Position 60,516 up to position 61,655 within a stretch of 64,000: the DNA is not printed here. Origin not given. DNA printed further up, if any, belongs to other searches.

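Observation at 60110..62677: Candidate novel periplasmic 2-hydroxy-acid:cytochrome c oxidoreductase module (Tat-FMN dehydrogenase, Tat beta-propeller, tetrahaem cytochrome c)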

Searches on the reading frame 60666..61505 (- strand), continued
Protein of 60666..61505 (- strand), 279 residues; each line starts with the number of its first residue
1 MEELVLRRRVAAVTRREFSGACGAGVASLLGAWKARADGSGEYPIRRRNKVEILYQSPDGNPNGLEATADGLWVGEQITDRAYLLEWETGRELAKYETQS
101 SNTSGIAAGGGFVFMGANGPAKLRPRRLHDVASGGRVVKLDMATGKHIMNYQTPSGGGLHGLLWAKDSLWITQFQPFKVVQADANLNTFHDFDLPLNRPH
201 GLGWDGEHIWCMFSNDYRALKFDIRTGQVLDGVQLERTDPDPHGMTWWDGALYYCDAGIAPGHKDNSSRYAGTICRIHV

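Call 31: search_solved_structures(query=A1, max_evalue=10, show_alignments=4)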
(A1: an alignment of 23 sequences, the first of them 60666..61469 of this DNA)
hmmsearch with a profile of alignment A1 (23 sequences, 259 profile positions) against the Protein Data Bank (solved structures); distinct sequences matched with E-value up to 10: 10.
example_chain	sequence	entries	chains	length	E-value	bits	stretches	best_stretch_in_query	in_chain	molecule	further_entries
2z2n_A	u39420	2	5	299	4.3e-09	39.1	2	125-195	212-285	virginiamycin B lyase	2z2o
2qc5_A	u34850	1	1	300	8.2e-08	34.9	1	128-235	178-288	Streptogramin B lactonase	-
2z2p_A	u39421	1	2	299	1.5e-07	34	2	125-194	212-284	Virginiamycin B lyase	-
4gn7_A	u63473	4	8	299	0.22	13.8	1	164-216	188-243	Regucalcin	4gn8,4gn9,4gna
3v64_C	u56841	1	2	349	0.46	12.8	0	152-251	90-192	Low-density lipoprotein receptor-related protein 4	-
3g4e_A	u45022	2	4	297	0.63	12.3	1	167-228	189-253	Regucalcin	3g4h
3v65_B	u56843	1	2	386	0.63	12.3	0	152-251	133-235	Low-density lipoprotein receptor-related protein 4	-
4gnb_A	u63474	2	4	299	0.64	12.3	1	167-228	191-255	Regucalcin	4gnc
3das_A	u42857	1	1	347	0.64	12.3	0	72-97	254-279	Putative oxidoreductase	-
3mbr_X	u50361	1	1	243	0.91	11.8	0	159-226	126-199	Glutamine cyclotransferase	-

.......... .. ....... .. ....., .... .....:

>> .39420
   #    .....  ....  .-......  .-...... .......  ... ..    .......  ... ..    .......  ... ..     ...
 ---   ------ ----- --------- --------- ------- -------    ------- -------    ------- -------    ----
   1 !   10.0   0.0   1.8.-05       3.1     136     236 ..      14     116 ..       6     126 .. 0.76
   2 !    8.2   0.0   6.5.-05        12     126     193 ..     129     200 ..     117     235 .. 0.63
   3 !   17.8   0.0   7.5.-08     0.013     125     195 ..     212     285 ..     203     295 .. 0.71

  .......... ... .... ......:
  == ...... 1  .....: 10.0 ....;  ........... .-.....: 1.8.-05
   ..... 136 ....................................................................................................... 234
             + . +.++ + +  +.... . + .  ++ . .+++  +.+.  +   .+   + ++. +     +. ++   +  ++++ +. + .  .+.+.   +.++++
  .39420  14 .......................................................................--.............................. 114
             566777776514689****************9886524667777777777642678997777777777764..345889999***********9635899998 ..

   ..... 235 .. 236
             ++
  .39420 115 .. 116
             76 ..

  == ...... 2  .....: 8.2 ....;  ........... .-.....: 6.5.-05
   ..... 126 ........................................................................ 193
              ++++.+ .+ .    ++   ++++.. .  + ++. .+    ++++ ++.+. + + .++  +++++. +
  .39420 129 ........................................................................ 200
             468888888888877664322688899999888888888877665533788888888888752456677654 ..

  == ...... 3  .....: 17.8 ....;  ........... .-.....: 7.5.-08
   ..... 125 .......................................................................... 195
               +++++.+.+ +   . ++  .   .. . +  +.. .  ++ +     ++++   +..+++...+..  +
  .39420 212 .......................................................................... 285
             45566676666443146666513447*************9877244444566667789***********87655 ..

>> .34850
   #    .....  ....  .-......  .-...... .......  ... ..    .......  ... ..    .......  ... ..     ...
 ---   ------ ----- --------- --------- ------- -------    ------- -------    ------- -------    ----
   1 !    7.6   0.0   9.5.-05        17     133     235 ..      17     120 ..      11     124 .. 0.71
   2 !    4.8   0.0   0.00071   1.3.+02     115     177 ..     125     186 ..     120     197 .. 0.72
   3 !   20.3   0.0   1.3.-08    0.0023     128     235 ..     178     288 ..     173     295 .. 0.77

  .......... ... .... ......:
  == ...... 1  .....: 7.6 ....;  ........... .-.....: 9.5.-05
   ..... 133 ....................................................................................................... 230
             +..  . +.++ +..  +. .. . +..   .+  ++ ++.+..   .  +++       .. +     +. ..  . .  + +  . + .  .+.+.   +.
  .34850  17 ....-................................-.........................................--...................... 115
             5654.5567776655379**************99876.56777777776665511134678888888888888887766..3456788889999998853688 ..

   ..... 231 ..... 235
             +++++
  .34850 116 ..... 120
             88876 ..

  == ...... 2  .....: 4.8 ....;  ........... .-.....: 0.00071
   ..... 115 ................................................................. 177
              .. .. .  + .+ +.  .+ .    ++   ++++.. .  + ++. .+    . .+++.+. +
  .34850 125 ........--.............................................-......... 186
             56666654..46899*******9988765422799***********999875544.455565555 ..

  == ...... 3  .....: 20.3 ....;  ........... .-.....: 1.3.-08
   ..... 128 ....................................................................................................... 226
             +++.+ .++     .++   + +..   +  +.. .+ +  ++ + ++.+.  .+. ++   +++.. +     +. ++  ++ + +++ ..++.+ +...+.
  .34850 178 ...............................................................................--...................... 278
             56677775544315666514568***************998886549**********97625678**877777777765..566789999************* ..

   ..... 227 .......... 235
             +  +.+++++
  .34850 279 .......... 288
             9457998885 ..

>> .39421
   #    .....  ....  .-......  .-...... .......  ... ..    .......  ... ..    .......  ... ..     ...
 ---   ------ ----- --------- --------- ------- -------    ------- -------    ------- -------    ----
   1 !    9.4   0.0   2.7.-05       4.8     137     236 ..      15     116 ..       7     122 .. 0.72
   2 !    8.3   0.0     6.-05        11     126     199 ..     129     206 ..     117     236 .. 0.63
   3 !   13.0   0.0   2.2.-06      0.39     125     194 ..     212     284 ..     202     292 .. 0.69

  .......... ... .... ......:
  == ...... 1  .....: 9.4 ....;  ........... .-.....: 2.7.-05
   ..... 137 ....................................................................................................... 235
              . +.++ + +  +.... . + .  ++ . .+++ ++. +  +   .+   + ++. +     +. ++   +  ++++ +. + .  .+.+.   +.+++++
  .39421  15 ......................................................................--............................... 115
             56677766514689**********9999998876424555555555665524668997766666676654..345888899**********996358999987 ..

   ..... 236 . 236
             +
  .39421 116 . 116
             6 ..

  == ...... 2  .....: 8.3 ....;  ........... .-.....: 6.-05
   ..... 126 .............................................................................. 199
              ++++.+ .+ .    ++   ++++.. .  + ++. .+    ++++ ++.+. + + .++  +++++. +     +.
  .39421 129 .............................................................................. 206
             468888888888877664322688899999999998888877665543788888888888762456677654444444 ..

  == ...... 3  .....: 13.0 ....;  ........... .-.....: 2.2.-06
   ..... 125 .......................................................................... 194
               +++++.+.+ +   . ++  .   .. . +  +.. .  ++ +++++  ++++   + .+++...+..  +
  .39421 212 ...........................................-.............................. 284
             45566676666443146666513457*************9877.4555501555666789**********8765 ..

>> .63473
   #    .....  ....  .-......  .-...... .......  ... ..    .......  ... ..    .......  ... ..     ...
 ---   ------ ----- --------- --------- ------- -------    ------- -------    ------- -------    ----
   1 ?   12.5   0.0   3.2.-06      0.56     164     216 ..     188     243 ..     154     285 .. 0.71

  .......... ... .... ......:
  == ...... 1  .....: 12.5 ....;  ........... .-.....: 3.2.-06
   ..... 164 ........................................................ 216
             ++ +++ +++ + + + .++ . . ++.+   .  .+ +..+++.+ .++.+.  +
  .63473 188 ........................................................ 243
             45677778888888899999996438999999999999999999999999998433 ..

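Call 33: find_encoding_contigs(protein=P0040, flank=8000, max_places=3)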
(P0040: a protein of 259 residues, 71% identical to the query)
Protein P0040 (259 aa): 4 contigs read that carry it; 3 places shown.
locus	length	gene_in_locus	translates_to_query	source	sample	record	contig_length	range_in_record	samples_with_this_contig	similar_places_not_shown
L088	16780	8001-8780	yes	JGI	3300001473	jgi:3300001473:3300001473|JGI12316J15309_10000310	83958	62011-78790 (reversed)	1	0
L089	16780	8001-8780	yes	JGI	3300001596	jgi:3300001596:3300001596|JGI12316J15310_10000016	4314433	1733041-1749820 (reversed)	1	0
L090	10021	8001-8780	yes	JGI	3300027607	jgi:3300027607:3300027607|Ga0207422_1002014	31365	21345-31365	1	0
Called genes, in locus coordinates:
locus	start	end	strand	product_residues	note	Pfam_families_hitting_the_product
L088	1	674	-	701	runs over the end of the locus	-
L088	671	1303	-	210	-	-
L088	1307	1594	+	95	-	-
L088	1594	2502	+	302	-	PF00561:Abhydrolase_1, PF12146:Hydrolase_4 (faint), PF12697:Abhydrolase_6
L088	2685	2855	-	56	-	-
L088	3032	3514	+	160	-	PF07589:PEP_exosort_dom (weak)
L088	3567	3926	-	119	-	-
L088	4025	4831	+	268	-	PF00106:adh_short, PF08659:KR, PF23441:SDR, PF13561:adh_short_C2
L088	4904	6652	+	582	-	PF02012:BNR (faint), PF13088:BNR_2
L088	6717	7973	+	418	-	PF01070:FMN_dh, PF00478:IMPDH (faint), PF01645:Glu_synthase (faint)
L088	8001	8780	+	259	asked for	-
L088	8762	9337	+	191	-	PF09699:Paired_CXXCH_1 (faint)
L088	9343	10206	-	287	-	PF10370:Rv2993c-like_N, PF01557:FAA_hydrolase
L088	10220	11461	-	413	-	PF14397:ATPgrasp_ST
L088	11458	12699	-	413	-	PF14397:ATPgrasp_ST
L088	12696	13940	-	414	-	PF14397:ATPgrasp_ST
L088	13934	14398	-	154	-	-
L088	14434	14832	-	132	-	PF01850:PIN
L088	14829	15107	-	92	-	PF22513:FitA-like_RHH (weak)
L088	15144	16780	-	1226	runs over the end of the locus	PF00133:tRNA-synt_1, PF09334:tRNA-synt_1g, PF08264:Anticodon_1, PF19302:DUF5915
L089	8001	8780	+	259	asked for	-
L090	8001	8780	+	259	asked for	-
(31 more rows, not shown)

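Call 34: find_encoding_contigs(protein=P0081, flank=8000, max_places=2)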
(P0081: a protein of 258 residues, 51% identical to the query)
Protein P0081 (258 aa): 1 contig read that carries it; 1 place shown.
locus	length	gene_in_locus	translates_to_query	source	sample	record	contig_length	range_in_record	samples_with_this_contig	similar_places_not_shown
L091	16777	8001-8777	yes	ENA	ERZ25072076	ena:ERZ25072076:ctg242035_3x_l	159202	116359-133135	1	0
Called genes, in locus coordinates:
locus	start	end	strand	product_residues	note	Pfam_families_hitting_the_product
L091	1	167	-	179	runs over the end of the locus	-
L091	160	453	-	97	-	-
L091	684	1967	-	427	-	PF13730:HTH_36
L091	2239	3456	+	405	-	PF07690:MFS_1, PF13347:MFS_2 (weak)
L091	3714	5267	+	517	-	PF00890:FAD_binding_2 (faint), PF01134:GIDA (faint), PF01266:DAO, PF01593:Amino_oxidase, PF01946:Thi4, PF03486:HI0933_like (faint), PF12831:FAD_oxidored, PF13450:NAD_binding_8, +1 more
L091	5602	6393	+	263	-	PF13489:Methyltransf_23, PF13847:Methyltransf_31, PF08241:Methyltransf_11, PF08242:Methyltransf_12 (weak), PF13649:Methyltransf_25 (weak)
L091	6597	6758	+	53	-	-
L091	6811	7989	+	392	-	PF01070:FMN_dh, PF00977:His_biosynth (faint), PF00478:IMPDH, PF05690:ThiG (faint), PF01645:Glu_synthase (faint)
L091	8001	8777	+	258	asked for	-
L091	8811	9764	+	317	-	PF12760:Zn_ribbon_IS1595, PF12762:DDE_Tnp_IS1595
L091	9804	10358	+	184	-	PF09699:Paired_CXXCH_1 (weak)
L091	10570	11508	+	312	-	PF01118:Semialdhyde_dh (weak), PF09290:AcetDehyd-dimer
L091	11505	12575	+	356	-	PF00682:HMGL-like, PF07836:DmpG_comm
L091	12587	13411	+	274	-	PF03328:HpcH_HpaI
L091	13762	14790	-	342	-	PF01791:DeoC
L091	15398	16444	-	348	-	-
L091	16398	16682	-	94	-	-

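Call 35: find_encoding_contigs(protein=P0120, flank=8000, max_places=2)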
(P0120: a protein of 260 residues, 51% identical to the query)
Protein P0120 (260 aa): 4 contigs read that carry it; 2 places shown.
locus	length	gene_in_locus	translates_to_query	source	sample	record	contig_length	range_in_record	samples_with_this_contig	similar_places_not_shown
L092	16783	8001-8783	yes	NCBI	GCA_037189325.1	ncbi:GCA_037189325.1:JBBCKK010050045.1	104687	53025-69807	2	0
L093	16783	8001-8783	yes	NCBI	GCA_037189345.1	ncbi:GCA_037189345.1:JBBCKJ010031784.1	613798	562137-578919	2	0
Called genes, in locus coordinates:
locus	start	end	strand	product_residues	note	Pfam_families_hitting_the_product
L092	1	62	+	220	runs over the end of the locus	PF00813:FliP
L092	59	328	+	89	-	PF01313:Bac_export_3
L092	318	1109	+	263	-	PF01311:Bac_export_1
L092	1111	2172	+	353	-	PF01312:Bac_export_2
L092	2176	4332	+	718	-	PF00771:FHIPEP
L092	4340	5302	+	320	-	PF00448:SRP54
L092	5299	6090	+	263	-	PF04542:Sigma70_r2, PF04539:Sigma70_r3, PF04545:Sigma70_r4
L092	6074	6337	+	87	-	PF28396:SepQ_C, PF01052:FliMN_C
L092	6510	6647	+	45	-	-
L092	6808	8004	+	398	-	PF01070:FMN_dh, PF01645:Glu_synthase (weak)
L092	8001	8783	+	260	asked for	-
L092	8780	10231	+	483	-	PF00370:FGGY_N, PF02782:FGGY_C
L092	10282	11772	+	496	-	PF00890:FAD_binding_2 (faint), PF01266:DAO, PF12831:FAD_oxidored (faint), PF16901:DAO_C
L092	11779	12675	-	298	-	PF05762:VWA_CoxE, PF00092:VWA, PF13519:VWA_2, PF13768:VWA_3 (weak)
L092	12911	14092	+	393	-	PF00438:S-AdoMet_synt_N, PF02772:S-AdoMet_synt_M, PF02773:S-AdoMet_synt_C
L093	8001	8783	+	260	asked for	-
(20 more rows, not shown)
